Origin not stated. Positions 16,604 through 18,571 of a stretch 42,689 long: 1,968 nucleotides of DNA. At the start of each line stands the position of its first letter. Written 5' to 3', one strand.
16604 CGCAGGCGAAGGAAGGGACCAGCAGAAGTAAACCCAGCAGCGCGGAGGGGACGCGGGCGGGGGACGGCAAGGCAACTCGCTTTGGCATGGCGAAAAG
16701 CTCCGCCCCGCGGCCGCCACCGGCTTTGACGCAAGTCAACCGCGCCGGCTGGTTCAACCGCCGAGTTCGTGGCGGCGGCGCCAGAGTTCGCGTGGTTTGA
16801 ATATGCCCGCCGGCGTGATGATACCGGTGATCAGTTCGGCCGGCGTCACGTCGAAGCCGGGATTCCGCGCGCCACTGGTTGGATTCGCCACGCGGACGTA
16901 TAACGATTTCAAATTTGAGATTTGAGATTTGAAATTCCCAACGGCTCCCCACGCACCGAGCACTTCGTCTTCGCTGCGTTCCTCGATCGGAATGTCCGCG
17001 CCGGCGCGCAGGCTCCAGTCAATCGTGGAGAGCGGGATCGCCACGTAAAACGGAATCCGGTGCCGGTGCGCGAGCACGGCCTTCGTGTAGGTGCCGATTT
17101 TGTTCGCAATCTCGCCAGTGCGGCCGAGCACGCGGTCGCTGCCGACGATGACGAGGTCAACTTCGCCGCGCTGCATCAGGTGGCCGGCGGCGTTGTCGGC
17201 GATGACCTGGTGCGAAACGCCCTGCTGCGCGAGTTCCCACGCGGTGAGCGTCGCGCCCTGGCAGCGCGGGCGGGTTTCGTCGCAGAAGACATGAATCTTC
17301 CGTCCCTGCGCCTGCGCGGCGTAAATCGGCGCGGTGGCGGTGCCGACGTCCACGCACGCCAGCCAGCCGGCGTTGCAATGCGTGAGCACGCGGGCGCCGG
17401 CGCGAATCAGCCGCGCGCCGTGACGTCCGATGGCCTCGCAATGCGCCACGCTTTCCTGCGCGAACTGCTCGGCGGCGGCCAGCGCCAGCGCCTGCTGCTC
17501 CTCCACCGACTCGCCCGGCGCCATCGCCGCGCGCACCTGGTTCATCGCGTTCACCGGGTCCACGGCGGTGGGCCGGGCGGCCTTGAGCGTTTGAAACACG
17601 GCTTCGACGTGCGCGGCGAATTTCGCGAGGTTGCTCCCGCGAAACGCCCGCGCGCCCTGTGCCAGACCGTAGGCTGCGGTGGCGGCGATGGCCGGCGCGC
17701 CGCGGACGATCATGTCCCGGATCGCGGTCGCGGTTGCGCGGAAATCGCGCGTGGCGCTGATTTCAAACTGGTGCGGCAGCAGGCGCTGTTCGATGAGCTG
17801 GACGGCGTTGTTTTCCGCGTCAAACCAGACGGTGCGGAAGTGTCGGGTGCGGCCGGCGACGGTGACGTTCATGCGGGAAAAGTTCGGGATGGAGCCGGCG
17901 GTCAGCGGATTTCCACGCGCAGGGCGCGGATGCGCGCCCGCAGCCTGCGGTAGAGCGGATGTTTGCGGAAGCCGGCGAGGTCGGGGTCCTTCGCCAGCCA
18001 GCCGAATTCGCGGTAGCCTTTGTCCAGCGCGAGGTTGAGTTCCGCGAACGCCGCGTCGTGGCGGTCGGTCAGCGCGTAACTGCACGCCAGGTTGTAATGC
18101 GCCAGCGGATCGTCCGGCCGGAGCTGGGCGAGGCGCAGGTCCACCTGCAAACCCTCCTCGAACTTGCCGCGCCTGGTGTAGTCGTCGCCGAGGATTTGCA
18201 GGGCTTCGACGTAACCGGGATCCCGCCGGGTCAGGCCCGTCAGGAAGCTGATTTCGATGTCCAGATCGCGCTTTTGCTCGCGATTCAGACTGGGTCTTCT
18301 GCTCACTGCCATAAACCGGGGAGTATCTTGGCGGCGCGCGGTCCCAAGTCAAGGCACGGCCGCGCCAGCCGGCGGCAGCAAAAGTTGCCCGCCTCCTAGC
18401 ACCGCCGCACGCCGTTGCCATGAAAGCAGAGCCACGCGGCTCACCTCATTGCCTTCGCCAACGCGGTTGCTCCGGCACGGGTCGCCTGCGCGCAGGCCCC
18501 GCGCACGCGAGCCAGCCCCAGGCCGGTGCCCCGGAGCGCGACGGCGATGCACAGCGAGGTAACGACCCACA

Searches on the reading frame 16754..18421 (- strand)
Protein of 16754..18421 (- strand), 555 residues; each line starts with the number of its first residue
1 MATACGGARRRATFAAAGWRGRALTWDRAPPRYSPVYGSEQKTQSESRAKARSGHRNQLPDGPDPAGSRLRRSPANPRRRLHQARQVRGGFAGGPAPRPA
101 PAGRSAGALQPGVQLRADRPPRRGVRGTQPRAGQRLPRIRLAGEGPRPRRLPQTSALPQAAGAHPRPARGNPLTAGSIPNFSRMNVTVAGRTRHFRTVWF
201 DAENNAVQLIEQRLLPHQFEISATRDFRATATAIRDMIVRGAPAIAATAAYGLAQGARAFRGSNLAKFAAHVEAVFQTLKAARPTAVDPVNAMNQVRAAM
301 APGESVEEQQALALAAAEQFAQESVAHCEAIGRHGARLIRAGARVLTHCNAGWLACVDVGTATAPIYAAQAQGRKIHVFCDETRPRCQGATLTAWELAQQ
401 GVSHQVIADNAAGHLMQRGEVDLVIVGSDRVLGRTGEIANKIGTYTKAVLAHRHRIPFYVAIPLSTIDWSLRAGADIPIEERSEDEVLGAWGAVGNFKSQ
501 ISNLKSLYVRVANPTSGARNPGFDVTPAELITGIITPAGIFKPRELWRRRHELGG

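Call 42: search_protein_families(library=pfam, proteins=[window:16754-18421:-], max_evalue=0.01)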
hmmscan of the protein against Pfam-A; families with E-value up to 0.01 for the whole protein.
window:16754-18421:- (555 aa): 1 family
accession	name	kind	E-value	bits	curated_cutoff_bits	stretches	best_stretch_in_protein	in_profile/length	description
PF01008.23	IF-2B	-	3.3e-76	256.6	22.4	1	239-543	2-280/280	Initiation factor 2 subunit family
